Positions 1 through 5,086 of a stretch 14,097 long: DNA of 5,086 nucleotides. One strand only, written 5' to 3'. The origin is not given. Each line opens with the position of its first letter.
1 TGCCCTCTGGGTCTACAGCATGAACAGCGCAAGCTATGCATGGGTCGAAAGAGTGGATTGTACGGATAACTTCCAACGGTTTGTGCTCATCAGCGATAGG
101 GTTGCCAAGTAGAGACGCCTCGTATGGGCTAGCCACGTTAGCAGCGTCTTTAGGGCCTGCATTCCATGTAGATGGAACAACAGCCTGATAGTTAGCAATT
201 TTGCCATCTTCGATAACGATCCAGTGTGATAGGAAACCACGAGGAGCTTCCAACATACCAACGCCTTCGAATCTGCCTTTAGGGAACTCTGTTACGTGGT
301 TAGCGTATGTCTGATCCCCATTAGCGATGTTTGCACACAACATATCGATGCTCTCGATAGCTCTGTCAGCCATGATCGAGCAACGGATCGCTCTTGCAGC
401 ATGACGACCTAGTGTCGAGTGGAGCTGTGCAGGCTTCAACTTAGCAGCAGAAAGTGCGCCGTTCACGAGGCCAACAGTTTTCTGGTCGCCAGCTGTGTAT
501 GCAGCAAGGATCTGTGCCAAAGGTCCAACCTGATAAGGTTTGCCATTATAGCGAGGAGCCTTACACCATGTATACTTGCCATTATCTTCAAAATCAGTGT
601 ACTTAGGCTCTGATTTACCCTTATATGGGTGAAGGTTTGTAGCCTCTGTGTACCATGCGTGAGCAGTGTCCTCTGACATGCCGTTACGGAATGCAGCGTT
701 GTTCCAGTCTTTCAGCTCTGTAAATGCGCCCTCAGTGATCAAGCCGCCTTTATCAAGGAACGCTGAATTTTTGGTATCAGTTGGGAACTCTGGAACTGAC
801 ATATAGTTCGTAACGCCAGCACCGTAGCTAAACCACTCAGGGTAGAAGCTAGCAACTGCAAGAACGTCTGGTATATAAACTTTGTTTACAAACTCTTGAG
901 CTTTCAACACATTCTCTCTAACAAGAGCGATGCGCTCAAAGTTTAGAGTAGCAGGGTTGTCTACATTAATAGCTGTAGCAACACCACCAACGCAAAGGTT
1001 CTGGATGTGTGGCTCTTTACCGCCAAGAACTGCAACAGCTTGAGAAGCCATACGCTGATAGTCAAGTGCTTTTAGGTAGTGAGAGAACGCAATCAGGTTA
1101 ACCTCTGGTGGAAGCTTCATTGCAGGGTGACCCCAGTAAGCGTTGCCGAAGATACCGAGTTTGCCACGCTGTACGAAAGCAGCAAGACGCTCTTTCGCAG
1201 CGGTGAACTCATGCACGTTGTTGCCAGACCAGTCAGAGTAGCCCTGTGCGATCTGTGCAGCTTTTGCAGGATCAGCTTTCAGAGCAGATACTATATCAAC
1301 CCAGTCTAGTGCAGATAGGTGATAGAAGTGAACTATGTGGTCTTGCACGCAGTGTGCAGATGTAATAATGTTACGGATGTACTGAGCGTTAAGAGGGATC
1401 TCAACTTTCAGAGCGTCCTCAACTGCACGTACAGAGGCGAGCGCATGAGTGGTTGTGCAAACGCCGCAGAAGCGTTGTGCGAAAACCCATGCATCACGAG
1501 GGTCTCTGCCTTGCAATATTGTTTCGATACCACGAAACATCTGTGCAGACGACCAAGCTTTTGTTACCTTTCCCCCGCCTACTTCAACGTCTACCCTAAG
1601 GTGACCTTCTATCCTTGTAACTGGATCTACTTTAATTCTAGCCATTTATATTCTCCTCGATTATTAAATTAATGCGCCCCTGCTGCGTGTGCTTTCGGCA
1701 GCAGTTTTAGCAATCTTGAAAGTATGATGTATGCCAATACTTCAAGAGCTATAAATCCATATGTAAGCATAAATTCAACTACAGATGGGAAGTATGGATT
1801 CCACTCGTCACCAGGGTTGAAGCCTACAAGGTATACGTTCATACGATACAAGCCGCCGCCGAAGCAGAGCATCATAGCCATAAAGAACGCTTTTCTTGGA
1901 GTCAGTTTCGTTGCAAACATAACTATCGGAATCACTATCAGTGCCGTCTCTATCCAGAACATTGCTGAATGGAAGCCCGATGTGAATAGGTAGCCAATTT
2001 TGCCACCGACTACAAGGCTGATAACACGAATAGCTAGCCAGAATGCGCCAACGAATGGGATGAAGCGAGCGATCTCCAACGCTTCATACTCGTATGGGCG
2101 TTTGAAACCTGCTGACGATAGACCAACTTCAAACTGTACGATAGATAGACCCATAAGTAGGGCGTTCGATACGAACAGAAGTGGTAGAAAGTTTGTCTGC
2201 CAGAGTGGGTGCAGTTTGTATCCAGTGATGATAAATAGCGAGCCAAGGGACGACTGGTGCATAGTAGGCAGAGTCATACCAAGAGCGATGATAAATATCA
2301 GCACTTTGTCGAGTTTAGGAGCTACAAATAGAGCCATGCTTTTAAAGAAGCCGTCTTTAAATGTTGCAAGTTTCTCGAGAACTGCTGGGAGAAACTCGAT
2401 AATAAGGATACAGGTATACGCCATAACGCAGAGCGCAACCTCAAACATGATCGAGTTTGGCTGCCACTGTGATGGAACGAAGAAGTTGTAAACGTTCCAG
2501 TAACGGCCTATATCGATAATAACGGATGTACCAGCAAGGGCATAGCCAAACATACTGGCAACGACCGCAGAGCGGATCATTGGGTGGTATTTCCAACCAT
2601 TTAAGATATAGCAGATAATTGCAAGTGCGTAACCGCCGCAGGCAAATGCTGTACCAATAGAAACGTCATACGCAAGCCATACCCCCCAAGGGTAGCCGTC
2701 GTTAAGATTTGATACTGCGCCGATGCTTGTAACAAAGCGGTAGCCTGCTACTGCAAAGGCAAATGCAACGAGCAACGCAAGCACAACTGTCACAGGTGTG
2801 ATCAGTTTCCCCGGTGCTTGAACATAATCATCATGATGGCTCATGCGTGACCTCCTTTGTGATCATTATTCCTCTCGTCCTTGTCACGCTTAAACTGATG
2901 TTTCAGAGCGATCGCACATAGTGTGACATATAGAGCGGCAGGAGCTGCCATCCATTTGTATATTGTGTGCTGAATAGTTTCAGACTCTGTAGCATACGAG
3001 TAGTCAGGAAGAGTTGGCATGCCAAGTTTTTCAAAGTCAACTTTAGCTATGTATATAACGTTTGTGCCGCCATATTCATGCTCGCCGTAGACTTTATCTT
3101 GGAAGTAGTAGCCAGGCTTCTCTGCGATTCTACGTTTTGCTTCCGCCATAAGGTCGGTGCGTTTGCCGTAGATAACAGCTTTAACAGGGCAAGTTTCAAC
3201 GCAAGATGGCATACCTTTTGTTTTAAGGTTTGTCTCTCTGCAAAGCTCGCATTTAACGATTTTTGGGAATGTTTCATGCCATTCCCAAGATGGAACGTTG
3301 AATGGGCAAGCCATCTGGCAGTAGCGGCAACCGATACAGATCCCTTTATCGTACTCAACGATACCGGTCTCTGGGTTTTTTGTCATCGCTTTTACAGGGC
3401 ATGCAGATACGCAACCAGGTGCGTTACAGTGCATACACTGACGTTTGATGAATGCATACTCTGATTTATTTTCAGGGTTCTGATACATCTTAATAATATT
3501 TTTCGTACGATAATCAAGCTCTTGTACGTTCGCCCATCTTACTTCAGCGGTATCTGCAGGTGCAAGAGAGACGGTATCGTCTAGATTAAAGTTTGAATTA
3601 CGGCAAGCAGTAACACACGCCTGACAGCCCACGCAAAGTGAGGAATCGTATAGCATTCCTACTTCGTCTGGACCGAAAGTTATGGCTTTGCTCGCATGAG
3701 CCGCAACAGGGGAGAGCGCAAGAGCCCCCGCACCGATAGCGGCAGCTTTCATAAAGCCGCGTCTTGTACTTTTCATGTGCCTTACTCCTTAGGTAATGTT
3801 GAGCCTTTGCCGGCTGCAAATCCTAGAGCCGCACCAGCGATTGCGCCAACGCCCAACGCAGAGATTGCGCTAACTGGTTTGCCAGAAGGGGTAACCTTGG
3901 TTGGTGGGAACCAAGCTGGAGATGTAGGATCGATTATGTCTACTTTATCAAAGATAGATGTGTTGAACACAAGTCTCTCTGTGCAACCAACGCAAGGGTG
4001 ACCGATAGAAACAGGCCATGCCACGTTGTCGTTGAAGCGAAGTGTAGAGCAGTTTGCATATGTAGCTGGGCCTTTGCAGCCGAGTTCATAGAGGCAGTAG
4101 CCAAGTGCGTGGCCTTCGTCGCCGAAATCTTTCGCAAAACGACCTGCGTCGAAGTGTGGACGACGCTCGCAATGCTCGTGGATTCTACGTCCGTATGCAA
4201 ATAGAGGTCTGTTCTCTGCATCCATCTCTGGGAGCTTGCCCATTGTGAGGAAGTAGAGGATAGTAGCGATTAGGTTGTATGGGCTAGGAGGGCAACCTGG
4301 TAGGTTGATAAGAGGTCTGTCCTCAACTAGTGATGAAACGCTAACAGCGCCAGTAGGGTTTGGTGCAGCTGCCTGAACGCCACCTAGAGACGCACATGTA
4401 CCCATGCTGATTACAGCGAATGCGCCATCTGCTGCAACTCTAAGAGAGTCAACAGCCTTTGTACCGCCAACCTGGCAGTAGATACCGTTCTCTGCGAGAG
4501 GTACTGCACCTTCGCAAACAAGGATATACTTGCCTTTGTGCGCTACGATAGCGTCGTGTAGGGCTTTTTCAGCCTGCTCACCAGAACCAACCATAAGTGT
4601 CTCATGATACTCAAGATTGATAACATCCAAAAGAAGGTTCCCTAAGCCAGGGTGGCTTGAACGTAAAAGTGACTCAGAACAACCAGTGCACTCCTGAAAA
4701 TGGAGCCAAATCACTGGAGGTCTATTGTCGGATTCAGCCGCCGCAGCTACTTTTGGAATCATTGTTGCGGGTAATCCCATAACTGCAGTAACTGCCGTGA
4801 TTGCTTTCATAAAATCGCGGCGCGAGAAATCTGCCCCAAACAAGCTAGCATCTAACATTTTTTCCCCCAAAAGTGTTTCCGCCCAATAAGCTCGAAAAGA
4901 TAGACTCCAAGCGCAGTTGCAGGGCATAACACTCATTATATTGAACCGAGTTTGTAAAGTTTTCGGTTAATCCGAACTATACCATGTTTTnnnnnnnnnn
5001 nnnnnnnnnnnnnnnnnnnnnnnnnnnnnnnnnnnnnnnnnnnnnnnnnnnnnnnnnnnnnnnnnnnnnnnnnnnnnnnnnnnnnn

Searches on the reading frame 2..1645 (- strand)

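Call 63: search_protein_families(library=ncbifam, proteins=[window:2-1645:-], max_evalue=1e-10)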
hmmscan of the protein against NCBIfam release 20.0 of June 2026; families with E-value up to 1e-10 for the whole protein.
window:2-1645:- (548 aa): 8 families
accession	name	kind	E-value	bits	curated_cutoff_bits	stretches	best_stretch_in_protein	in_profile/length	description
NF007778.0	PRK10467.1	equivalog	4e-223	741.8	969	1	2-547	3-557/567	hydrogenase 2 large subunit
NF033181.1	NiFeSe_hydrog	equivalog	1.6e-149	499.1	600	1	1-547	1-500/507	nickel-dependent hydrogenase large subunit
NF007550.0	PRK10170.1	equivalog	1.1e-147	493.1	1101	1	3-545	18-585/597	Ni/Fe-hydrogenase large subunit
NF045518.1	H2_NiFeSe_large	exception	2.5e-113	379.5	780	2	172-545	129-483/485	NiFeSe hydrogenase large subunit HysA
TIGR03295.1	frhA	equivalog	1.2e-40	139.8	392.5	2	3-117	4-119/412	coenzyme F420 hydrogenase subunit alpha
NF040828.1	sulfhyd_ShyA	equivalog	1.2e-27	96.9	700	2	3-164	2-165/415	NAD(P)-dependent hydrogenase/sulfhydrogenase 2 subunit alpha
NF041785.2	VhuA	equivalog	1.8e-24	86.1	800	1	1-127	1-125/418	F420-non-reducing hydrogenase Vhu subunit A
NF040832.1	sulfhyd_HydA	equivalog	4.4e-17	62.3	880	0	4-123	5-125/426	NADPH-dependent hydrogenase/sulfhydrogenase 1 subunit alpha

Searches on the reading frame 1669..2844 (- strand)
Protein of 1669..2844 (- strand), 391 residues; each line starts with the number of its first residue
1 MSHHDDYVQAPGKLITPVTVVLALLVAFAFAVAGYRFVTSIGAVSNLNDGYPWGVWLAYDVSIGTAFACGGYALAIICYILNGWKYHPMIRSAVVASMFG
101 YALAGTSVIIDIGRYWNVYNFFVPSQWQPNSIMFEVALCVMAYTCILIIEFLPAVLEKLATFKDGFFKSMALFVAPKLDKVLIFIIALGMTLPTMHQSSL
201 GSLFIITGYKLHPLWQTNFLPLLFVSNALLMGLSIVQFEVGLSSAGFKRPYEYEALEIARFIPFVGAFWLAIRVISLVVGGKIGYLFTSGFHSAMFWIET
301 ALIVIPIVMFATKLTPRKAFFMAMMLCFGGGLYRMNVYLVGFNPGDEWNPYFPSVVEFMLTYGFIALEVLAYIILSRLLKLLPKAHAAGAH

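Call 4: search_protein_families(library=pfam, proteins=[window:1669-2844:-], max_evalue=0.01)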
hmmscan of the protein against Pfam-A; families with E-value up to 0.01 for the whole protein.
window:1669-2844:- (391 aa): 1 family
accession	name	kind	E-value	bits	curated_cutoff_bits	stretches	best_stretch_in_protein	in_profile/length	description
PF03916.19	NrfD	-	6.9e-09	36.2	25.8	1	45-317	3-278/313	Polysulphide reductase, NrfD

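Call 63: search_protein_families(library=ncbifam, proteins=[window:1669-2844:-], max_evalue=1e-10)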
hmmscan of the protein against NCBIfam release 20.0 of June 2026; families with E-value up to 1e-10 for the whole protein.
window:1669-2844:- (391 aa): 3 families
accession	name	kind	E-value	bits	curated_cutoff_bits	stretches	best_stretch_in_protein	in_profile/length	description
NF008133.1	PRK10881.1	equivalog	1.3e-142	475.7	450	1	5-384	2-376/377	Ni/Fe-hydrogenase cytochrome b subunit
NF045714.1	sulf_resp_HmcC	equivalog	3.6e-60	204.2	550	1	16-379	2-365/376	sulfate respiration complex protein HmcC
NF041784.1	mnquin_red_QrcD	equivalog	1.9e-20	73.5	570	1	20-204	23-199/408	menaquinone reductase integral membrane subunit QrcD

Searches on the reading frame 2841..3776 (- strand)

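Call 4: search_protein_families(library=pfam, proteins=[window:2841-3776:-], max_evalue=0.01)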
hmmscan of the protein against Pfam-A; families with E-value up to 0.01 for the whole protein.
window:2841-3776:- (311 aa): 13 families
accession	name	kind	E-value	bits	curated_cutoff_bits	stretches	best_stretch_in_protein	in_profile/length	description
PF13247.11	Fer4_11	-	1.1e-19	70.9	26.2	1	107-205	3-99/100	4Fe-4S dicluster domain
PF12838.12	Fer4_7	-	2.3e-13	50.8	27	3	113-161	1-52/52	4Fe-4S dicluster domain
PF13187.11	Fer4_9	-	1.6e-11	44.5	27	2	147-200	2-51/52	4Fe-4S dicluster domain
PF00037.32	Fer4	-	1.2e-09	38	21.1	2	141-161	2-22/24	4Fe-4S binding domain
PF12797.12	Fer4_2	-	6.1e-09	35.7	24.5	2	139-159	2-22/22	4Fe-4S binding domain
PF13237.11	Fer4_10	-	7.4e-09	35.8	25.5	2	111-158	6-53/53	4Fe-4S dicluster domain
PF12837.12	Fer4_6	-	2.5e-08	33.9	25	1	139-162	1-24/24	4Fe-4S binding domain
PF13484.11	Fer4_16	-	1.7e-07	32.4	30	0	48-68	2-21/66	4Fe-4S double cluster binding domain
PF14697.11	Fer4_21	-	5.2e-07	30.1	35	1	108-159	1-53/59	4Fe-4S dicluster domain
PF25160.1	LdpA_Fe-S-bd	-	0.0009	19.4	27.6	0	116-160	4-41/49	LdpA Fe-S cluster-binding domain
PF12800.12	Fer4_4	-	0.0012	19.5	24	0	46-59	2-15/17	4Fe-4S binding domain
PF12798.12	Fer4_3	-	0.0026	18.9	27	0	147-160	1-14/15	4Fe-4S binding domain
PF13183.11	Fer4_8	-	0.0035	18.3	27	1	46-129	3-67/68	4Fe-4S dicluster domain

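Call 63: search_protein_families(library=ncbifam, proteins=[window:2841-3776:-], max_evalue=1e-10)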
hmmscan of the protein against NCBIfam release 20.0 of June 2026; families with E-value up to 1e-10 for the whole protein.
window:2841-3776:- (311 aa): 17 families
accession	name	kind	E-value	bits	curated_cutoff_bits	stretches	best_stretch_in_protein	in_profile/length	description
NF008134.0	PRK10882.1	equivalog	1.7e-111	372.5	263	1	3-307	2-328/329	hydrogenase 2 operon protein HybA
NF045715.1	sulf_resp_HmcB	equivalog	6.2e-68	229.1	420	1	5-254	2-245/307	sulfate respiration complex iron-sulfur protein HmcB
TIGR01582.1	FDH-beta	equivalog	6.4e-39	133.8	334.7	1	37-302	20-278/283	formate dehydrogenase subunit beta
TIGR03149.1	cyt_nit_nrfC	equivalog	8.5e-37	126.7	377.6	1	15-224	10-202/225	cytochrome c nitrite reductase Fe-S protein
TIGR02951.1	DMSO_dmsB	equivalog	4.9e-30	104.7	214.1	1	39-210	2-157/161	DMSO/selenate family reductase complex B subunit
NF045797.1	DsrO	equivalog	5.2e-27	94.8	200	1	1-223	1-219/235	sulfate reduction electron transfer complex DsrMKJOP subunit DsrO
NF041782.1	mnquin_red_QrcC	equivalog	5.1e-24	85.2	400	1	40-188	2-143/239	menaquinone reductase iron-sulfur cluster-binding subunit QrcC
NF011569.0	PRK14993.1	equivalog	4.8e-20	72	416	1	2-216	2-198/244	tetrathionate reductase subunit TtrB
NF038355.1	FDH3_beta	equivalog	3.5e-18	66.3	240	1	108-181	48-123/180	formate dehydrogenase FDH3 subunit beta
NF009451.0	PRK12809.1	equivalog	7e-17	60.9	1154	1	113-202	55-135/639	formate-dependent uric acid utilization protein YgfT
NF041715.1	arsenate_red_ArrB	equivalog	3.7e-16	59.4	450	1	39-164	3-106/233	arsenate respiratory reductase iron-sulfur subunit ArrB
TIGR03478.1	DMSO_red_II_bet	subfamily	5.7e-16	58.3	480.7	1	105-211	122-225/321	DMSO reductase family type II enzyme, iron-sulfur subunit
NF007382.0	PRK09898.1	equivalog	8.6e-16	58.1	213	1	107-182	116-189/208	ferredoxin-like protein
NF045766.1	PhenlGlyoxDHPadI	equivalog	6.4e-15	54.8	700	1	42-210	8-142/443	NADH-dependent phenylglyoxylate dehydrogenase subunit beta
NF042979.1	EthbenzDh_ebdB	equivalog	4.4e-14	52.1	740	1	107-243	146-275/354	ethylbenzene dehydrogenase subunit beta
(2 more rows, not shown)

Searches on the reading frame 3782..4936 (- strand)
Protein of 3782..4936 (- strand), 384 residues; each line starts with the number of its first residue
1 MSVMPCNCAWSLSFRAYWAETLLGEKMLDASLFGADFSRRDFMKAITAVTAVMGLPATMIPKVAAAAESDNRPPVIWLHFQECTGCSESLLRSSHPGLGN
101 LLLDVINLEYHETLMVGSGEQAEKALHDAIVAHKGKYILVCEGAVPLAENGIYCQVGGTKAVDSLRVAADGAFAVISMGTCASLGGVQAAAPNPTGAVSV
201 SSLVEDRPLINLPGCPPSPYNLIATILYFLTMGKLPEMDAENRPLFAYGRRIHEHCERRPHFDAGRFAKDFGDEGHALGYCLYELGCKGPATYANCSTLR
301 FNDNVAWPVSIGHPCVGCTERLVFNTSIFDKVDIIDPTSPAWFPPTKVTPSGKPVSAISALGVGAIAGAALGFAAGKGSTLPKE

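Call 4: search_protein_families(library=pfam, proteins=[window:3782-4936:-], max_evalue=0.01)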
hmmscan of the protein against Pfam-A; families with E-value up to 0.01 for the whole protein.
window:3782-4936:- (384 aa): 3 families
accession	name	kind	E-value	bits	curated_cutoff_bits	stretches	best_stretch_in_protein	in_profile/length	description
PF14720.11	NiFe_hyd_SSU_C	-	6.9e-30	103.7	27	1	248-322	1-71/80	NiFe/NiFeSe hydrogenase small subunit C-terminal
PF01058.29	Oxidored_q6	-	1.9e-27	95.9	27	1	83-228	1-127/128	NADH ubiquinone oxidoreductase, 20 Kd subunit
PF10518.14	TAT_signal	-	0.00024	21.3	22.7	1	36-56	1-21/21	TAT (twin-arginine translocation) pathway signal sequence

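Call 5: search_protein_families(library=ncbifam, proteins=[window:3782-4936:-], max_evalue=0.01)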
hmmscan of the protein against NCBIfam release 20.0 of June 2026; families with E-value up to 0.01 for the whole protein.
window:3782-4936:- (384 aa): 7 families
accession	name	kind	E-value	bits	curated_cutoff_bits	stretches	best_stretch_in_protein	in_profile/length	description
TIGR00391.1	hydA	subfamily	7.1e-140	466.3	179.5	1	25-366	3-342/365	hydrogenase small subunit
NF007779.0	PRK10468.1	equivalog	1.3e-128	429.2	659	1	34-371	10-348/372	hydrogenase 2 small subunit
NF045520.1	H2_NiFeSe_small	exception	2.1e-70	237.6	470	1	37-321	2-302/314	NiFeSe hydrogenase small subunit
TIGR03294.1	FrhG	equivalog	9.1e-06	25.6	245.5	1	75-230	4-141/228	coenzyme F420 hydrogenase subunit gamma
TIGR01409.1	TAT_signal_seq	domain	0.00024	21.3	16.7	1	38-62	2-26/29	twin-arginine translocation signal domain-containing protein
TIGR01957.1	nuoB_fam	subfamily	0.0016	18.3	142.7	1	175-228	88-137/145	NADH-quinone oxidoreductase subunit B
NF005012.1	PRK06411.1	subfamily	0.0019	17.8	116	1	175-228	104-153/166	NADH-quinone oxidoreductase subunit NuoB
